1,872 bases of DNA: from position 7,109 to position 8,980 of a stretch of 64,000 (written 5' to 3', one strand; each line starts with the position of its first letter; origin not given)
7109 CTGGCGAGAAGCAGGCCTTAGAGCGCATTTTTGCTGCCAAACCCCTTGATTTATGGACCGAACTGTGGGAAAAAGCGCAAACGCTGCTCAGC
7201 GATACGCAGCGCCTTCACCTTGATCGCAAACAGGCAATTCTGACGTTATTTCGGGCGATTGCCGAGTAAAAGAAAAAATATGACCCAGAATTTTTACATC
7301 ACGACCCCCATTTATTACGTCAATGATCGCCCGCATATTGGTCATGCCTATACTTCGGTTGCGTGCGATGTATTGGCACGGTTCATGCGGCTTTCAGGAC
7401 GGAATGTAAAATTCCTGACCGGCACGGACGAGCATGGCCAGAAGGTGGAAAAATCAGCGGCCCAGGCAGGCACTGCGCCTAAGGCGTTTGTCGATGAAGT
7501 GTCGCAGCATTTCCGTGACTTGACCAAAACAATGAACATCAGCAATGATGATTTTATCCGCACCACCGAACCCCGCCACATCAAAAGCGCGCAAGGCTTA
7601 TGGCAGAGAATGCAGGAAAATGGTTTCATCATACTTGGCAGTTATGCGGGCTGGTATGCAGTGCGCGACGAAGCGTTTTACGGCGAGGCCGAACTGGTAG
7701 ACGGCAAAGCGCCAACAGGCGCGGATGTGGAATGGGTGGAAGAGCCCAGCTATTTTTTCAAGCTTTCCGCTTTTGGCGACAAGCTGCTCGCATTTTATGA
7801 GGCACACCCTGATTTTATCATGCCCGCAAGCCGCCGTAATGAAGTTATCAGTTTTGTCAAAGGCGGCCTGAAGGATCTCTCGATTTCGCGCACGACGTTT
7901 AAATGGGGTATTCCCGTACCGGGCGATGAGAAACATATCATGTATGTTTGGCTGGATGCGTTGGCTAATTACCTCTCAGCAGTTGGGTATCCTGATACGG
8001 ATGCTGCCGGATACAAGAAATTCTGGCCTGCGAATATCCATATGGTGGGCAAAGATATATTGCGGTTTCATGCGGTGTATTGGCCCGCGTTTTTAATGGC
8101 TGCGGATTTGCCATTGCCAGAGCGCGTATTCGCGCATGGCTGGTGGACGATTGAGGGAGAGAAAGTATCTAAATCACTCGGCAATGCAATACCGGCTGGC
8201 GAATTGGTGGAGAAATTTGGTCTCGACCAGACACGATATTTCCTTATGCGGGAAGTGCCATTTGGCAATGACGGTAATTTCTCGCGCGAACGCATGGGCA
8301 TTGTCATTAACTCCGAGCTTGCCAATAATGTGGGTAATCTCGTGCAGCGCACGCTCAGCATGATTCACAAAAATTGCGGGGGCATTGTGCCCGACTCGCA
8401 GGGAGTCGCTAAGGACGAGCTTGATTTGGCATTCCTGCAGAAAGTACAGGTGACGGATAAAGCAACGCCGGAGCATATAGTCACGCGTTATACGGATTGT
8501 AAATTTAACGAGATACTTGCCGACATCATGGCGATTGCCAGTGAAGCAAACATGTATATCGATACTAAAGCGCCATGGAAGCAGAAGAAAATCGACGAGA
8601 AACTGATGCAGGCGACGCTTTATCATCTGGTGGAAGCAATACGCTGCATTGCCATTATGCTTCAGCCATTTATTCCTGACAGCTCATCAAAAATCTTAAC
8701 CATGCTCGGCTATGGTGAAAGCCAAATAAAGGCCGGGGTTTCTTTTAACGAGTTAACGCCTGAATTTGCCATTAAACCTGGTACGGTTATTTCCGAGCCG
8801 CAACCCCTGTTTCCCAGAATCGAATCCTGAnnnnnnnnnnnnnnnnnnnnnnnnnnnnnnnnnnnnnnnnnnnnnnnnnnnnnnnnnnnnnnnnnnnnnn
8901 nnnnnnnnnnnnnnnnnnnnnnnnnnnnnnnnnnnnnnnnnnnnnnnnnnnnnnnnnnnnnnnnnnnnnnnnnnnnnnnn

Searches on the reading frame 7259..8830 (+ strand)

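Call 27: search_protein_families(library=pfam, proteins=[window:7259-8830:+], max_evalue=0.00001)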
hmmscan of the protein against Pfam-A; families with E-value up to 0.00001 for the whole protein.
window:7259-8830:+ (523 aa): 5 families
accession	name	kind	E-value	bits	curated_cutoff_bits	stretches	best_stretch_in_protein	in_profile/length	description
PF09334.17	tRNA-synt_1g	-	2.1e-110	369.6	20.1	2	154-366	172-391/391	tRNA synthetases class I (M)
PF00133.28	tRNA-synt_1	-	5.9e-27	94.9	22.7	2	4-221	18-244/414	tRNA synthetases class I (I, L, M and V)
PF01406.26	tRNA-synt_1e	-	2.8e-17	63.5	27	1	12-143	12-141/301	tRNA synthetases class I (C) catalytic domain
PF19303.5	Anticodon_3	-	7.9e-10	39.2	23.5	1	419-522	37-136/152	Anticodon binding domain of methionyl tRNA ligase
PF08264.19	Anticodon_1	-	1.9e-06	28.2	25.1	1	409-493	17-103/148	Anticodon-binding domain of tRNA ligase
